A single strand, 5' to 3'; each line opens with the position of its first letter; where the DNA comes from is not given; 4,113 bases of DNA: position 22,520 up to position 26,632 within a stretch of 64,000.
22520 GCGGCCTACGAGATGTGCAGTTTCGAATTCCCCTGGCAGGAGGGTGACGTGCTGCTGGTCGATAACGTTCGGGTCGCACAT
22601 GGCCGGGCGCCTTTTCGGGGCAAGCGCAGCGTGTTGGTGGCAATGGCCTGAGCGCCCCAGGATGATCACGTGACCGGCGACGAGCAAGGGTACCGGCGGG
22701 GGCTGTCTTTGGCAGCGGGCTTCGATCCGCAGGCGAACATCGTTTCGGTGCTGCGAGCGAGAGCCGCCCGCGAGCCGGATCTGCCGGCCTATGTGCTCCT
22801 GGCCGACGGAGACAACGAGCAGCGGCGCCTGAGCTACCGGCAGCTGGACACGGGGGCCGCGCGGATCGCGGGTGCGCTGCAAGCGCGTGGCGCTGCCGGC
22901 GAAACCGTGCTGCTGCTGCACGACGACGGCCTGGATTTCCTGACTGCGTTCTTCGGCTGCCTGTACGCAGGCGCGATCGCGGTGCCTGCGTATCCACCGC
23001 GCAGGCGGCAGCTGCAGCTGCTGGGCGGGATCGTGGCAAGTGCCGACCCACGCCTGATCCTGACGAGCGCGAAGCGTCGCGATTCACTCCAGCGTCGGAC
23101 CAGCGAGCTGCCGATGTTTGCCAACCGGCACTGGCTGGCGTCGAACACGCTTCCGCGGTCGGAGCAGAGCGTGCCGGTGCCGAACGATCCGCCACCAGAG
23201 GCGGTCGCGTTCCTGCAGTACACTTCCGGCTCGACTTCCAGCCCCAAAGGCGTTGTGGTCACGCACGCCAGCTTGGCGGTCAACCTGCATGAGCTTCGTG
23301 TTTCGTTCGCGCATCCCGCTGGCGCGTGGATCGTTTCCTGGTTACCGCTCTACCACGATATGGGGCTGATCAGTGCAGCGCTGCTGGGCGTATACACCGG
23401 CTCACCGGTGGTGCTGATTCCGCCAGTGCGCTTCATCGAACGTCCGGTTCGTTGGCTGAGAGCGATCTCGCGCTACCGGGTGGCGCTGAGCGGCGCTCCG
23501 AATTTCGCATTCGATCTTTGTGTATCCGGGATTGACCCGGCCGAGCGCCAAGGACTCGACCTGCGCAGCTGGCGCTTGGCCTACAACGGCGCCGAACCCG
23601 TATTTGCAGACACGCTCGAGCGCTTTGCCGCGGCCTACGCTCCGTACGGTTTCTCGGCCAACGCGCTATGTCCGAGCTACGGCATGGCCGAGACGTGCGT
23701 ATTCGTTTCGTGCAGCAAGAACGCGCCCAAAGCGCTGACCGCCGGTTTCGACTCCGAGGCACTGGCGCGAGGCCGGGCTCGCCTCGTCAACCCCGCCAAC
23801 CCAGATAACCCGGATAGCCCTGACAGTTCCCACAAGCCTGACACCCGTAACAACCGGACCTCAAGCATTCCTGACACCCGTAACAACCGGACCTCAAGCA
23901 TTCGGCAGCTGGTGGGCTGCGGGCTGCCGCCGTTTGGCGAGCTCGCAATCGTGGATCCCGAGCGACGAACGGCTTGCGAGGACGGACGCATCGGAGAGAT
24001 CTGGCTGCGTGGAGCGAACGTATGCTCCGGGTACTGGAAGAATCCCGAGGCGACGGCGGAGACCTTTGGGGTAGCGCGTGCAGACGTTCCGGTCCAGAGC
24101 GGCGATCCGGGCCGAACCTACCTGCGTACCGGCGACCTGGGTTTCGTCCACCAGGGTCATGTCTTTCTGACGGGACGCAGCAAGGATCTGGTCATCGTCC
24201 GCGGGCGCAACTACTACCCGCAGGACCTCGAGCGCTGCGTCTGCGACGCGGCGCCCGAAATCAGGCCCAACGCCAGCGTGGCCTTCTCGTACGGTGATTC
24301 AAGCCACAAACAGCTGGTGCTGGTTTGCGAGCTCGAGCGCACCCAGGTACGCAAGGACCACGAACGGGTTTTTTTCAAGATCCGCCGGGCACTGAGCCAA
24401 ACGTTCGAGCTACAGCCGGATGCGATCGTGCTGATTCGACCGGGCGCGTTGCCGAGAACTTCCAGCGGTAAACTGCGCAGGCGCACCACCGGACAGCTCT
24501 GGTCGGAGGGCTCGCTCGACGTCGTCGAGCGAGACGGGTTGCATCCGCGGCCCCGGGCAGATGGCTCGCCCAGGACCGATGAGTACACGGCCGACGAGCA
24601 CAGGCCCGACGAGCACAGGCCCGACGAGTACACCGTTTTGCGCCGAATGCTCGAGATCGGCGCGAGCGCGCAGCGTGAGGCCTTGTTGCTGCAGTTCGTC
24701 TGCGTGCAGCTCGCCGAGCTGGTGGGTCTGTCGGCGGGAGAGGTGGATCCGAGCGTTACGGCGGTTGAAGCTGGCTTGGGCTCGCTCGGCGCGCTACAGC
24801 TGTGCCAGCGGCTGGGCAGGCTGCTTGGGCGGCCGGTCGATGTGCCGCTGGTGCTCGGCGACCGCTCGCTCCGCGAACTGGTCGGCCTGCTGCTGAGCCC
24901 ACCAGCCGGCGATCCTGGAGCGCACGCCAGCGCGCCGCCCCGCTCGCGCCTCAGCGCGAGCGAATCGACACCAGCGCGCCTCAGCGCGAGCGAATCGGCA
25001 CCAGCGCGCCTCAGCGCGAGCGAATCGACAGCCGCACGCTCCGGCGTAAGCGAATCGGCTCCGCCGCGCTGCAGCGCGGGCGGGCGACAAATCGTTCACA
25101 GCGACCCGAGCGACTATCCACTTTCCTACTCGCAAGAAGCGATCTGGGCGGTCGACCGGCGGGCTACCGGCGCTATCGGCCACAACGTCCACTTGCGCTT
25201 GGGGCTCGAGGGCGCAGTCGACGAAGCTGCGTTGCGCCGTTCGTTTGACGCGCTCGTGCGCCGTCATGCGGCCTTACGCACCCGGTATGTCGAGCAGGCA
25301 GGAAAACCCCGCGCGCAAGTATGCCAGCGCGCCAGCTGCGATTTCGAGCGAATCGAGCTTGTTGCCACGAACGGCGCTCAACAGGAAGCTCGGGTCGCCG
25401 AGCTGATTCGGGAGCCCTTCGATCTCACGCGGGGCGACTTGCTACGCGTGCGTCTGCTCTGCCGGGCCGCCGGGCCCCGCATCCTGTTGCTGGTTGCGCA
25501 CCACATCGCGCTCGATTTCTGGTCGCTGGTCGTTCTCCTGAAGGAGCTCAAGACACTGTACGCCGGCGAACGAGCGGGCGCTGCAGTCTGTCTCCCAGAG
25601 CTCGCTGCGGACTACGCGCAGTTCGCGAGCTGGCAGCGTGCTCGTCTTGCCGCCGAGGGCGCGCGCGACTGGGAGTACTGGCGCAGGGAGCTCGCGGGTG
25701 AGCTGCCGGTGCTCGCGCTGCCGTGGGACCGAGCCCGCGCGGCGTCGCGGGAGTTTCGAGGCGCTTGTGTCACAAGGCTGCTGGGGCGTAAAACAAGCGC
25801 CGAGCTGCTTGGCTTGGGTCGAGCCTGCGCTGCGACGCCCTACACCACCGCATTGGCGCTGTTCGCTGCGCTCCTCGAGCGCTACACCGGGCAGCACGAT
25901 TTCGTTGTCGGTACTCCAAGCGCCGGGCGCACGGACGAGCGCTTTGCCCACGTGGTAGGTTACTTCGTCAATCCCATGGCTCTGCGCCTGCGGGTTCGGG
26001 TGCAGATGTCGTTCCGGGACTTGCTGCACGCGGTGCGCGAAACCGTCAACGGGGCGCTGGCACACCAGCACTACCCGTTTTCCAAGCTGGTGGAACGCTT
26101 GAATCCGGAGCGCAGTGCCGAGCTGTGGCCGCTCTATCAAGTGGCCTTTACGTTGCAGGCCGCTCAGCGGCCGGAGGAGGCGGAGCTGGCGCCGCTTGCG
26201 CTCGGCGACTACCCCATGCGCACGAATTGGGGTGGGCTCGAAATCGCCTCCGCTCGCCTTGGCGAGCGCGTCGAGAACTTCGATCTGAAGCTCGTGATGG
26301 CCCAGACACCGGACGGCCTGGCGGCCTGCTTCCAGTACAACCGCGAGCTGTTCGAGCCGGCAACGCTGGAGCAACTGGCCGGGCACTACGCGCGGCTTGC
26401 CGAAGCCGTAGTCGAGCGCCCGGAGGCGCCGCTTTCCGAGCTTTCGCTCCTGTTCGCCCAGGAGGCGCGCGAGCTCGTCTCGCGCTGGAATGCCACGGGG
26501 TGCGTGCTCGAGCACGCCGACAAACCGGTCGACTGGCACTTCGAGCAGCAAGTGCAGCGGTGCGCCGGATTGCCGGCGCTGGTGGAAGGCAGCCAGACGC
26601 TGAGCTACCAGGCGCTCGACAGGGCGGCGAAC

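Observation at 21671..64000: FAAL-primed NRPS lipopeptide assembly line, at least 10 modules in five co-directional genes, continuing beyond the window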

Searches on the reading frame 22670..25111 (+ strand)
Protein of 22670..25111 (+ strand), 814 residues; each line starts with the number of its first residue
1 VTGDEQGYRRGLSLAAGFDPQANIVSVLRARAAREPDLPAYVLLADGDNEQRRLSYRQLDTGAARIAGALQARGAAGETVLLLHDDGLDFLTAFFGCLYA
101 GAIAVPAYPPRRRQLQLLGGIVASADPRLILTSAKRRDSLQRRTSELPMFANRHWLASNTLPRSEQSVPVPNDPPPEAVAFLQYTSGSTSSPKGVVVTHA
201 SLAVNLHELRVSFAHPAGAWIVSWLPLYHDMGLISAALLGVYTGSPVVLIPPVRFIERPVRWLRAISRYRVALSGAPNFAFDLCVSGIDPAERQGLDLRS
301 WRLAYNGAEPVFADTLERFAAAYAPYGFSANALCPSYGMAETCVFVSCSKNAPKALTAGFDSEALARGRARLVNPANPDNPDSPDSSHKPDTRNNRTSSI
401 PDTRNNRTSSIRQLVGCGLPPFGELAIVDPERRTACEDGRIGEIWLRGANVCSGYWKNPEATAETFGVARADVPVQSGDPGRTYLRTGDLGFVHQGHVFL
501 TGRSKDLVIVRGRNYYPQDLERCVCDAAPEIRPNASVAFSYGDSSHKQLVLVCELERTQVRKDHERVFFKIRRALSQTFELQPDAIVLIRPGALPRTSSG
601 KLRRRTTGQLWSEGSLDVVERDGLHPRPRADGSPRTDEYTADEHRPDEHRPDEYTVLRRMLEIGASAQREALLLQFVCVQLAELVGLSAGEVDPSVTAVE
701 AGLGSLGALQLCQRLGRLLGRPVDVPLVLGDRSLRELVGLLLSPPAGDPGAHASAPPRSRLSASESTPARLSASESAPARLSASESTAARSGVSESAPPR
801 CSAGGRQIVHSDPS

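Call 27: find_homologous_proteins(query=window:22670-25111:+, max_evalue=1e-20)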
Query window:22670-25111:+ (814 aa): 7999 proteins with E <= 1e-20 among 8000 candidates; the best 120 are listed.
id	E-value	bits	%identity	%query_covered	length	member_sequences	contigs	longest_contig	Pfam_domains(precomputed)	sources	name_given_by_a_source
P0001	2.7e-157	543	40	89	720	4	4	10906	PF00550.32,PF00501.35,PF24919.1,PF23024.2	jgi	jgi:acyl-CoA synthetase (AMP-forming)/AMP-acid ligase II/acyl carrier protein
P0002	3.9e-152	526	39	93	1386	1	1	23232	PF00668.26,PF00550.32,PF00501.35,PF23024.2,PF23297.2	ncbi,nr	ncbi:MAG TPA: AMP-binding protein, partial [Pyrinomonadaceae bacterium]|nr:AMP-binding protein [Pyri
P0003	2.1e-151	524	39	91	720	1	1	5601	PF00550.32,PF00501.35,PF23024.2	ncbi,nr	ncbi:MAG: AMP-binding protein [Xenococcaceae cyanobacterium MO_234.B1]|nr:AMP-binding protein [Xenoc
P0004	8.2e-148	512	38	94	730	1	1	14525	PF00550.32,PF00501.35,PF24919.1,PF23024.2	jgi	jgi:acyl-CoA synthetase (AMP-forming)/AMP-acid ligase II/acyl carrier protein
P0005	2.2e-147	511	39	93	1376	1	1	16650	PF00668.26,PF00550.32,PF00501.35,PF23024.2,PF23297.2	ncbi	-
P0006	7.5e-146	506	41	91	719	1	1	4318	PF00550.32,PF00501.35,PF23024.2,PF23297.2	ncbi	ncbi:MAG TPA: AMP-binding protein, partial [Pyrinomonadaceae bacterium]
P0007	1.6e-145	504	37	92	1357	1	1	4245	PF00668.26,PF00550.32,PF00501.35,PF23024.2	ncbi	ncbi:MAG: AMP-binding protein, partial [Gammaproteobacteria bacterium]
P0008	2.4e-145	504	43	73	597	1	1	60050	PF00501.35,PF23024.2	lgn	-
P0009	1.8e-144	501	38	98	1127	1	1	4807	PF00296.27,PF00550.32,PF00501.35,PF24919.1,PF23024.2,PF23297.2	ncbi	-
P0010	2.5e-144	501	39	86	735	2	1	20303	PF00550.32,PF00501.35,PF24919.1,PF23024.2,PF23297.2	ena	-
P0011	5.5e-144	499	36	94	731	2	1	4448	PF00550.32,PF00501.35,PF24919.1,PF23024.2,PF23297.2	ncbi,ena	-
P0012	1.2e-143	498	38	94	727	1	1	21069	PF00550.32,PF00501.35,PF24919.1,PF23024.2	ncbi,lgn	ncbi:MAG: AMP-binding protein [Almyronema sp.]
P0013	1.9e-143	498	42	75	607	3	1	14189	PF00501.35,PF23024.2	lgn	-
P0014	3.2e-143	497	39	92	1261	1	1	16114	PF00668.26,PF00550.32,PF00501.35,PF24919.1,PF23024.2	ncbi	ncbi:MAG: hypothetical protein EPN21_06740, partial [Methylococcaceae bacterium]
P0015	3.6e-143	497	40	88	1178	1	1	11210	PF00668.26,PF00550.32,PF00501.35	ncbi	ncbi:MAG: condensation domain-containing protein, partial [Gammaproteobacteria bacterium]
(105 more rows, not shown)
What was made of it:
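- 22721..24529 (+): Fatty acyl-AMP ligase domain of g1. Database relatives are FAAL-ACP and FAAL-ACP-C proteins (call 27).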

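Call 46: search_protein_families(library=ncbifam, proteins=[window:22670-25111:+], max_evalue=0.001)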
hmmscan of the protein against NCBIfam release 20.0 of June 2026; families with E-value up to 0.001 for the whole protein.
window:22670-25111:+ (814 aa): 100 families (the best 25 are shown)
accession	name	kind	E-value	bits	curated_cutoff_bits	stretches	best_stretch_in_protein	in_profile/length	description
NF004282.0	PRK05691.1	subfamily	7.9e-147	490.1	4090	2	18-371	5-362/4334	non-ribosomal peptide synthase/polyketide synthase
NF004509.1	PRK05850.1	subfamily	8.3e-120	400.8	775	2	22-373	3-364/578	fatty-acid--AMP ligase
NF009124.0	PRK12476.1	subfamily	7e-111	371.3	922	2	22-379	34-397/612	fatty acyl-AMP ligase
NF038339.3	FAAL_FadD32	equivalog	1.1e-104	350.8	975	3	21-379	17-381/625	long-chain-fatty-acid--AMP ligase FadD32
NF040633.1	FadD32_Coryne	exception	9.3e-101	338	875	2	47-375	56-402/614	FadD32-like long-chain-fatty-acid--AMP ligase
NF038337.1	FAAL_FadD21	exception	1.1e-100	337.8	1100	2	22-374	4-366/579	fatty-acid--AMP ligase FAAL21/FadD21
NF006624.1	PRK09192.1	subfamily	1.6e-97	327.2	600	2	51-368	42-363/567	fatty acyl-AMP ligase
NF038338.1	FAAL_FadD28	exception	1.2e-93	314.4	1100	2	24-373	6-365/580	fatty-acid--AMP ligase FAAL28/FadD28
NF005850.0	PRK07768.1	subfamily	2.8e-85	286.6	572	1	49-610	25-542/545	long-chain-fatty-acid--CoA ligase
NF004510.0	PRK05851.1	equivalog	2.3e-65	220.7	621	2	42-350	20-323/525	long-chain-fatty acid--ACP ligase MbtM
NF004837.0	PRK06187.1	subfamily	1.7e-46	158.6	476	2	21-354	7-335/531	long-chain-fatty-acid--CoA ligase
TIGR01733.1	AA-adenyl-dom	subfamily_domain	1.4e-43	149.2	317.4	2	55-354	1-285/409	amino acid adenylation domain-containing protein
NF005702.0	PRK07514.1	subfamily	3.6e-41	141.1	558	2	413-604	322-493/506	malonyl-CoA synthase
NF006181.0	PRK08314.1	subfamily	1.4e-36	125.9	705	3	417-606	373-549/563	long-chain-fatty-acid--CoA ligase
NF004114.0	PRK05605.1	equivalog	3.9e-34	117.9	766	2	155-380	200-412/575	long-chain-fatty-acid--CoA ligase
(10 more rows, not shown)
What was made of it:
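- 22721..24529 (+): The best NCBIfam families are fatty-acid--AMP ligases (PRK05850 400.8 bits, PRK12476 371.3, FadD32 350.8), against 158.6-286.6 bits for the CoA-ligase families that rank next (call 46).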

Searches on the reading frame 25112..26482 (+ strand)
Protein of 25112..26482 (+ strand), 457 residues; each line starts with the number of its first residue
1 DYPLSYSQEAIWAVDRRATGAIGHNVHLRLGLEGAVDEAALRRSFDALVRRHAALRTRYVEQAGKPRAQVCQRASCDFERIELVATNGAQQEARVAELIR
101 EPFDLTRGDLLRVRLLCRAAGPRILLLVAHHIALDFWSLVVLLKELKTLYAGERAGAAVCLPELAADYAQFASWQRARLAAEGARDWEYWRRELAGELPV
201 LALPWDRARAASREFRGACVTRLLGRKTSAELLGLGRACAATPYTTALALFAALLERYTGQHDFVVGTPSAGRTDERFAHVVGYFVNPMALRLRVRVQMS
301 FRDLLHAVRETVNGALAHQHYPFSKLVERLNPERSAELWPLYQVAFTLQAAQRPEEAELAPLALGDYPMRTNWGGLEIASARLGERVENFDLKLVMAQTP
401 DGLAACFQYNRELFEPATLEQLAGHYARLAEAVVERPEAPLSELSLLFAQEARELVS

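Call 18: search_solved_structures(query=window:25112-26482:+, max_evalue=1e-10)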
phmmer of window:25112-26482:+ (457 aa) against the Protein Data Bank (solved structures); distinct sequences matched with E-value up to 1e-10: 46.
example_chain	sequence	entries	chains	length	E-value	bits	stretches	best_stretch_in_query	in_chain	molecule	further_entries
6oyf_A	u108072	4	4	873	1.7e-60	208.4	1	2-453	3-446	Txo1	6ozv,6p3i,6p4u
6p1j_A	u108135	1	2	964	6.6e-60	206.5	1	2-452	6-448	Txo2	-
5u89_A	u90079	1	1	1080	5.8e-56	193.5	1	1-456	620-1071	Amino acid adenylation domain protein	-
8z0q_C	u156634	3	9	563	3.7e-55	190.9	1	2-444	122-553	Special condensation domain in NRPS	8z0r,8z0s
2jgp_A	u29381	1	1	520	4e-51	177.6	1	2-447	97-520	TYROCIDINE SYNTHETASE 3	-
8qnf_A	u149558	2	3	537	2.8e-50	174.7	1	5-454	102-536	Condensation domain TomBC from the Tomaymycin non-ribosomal peptide synthetase | Tomaymycin non-ribosomal peptide synthetase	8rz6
4znm_A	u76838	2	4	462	2.9e-42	148.4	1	3-442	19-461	C-domain type II peptide synthetase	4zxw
8xjz_C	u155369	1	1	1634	1.6e-41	145.9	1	3-437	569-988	Peptide synthetase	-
8fx7_A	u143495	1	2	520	2.3e-36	128.9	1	4-358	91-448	PCP-C didomain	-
7kw2_A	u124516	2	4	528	2.4e-36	128.8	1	4-358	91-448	PCP-C didomain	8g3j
8fx6_A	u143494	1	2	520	4e-36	128.1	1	4-358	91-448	PCP-C didomain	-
7kvw_A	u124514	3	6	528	4.4e-36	128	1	4-358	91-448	PCP-C didomain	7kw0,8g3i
9up2_A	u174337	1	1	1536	2.4e-33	118.9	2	2-451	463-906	PvdL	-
9uay_A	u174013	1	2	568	6.6e-33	117.5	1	5-435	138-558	CmnI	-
9lcq_A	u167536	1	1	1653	1.1e-32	116.8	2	2-451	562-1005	PvdL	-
7c1k_A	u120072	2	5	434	2.9e-14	56.1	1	2-331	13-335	Non-ribosomal peptide synthetase modules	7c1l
7c1h_A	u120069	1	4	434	4.1e-14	55.6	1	2-331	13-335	Non-ribosomal peptide synthetase modules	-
7c1p_A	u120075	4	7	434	6.3e-13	51.7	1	2-331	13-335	Non-ribosomal peptide synthetase modules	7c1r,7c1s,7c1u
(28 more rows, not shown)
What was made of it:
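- Closest known: Teixobactin synthetase Txo1/Txo2. Same: The LCL-type C domains of g1, g3 and g5 have Txo1 and Txo2 as best solved-structure matches (208.4 and 206.5 bits, call 18).
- Tried and rejected: It scores 208.4 bits to Txo1 (LCL type), against 51.7-57.4 bits to the starter-type C domains (CDA peptide synthetase I, and entries 7c1h/7c1k/7c1p, which I recall as RzmA) and 46.4 bits to AmbE (call 18).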
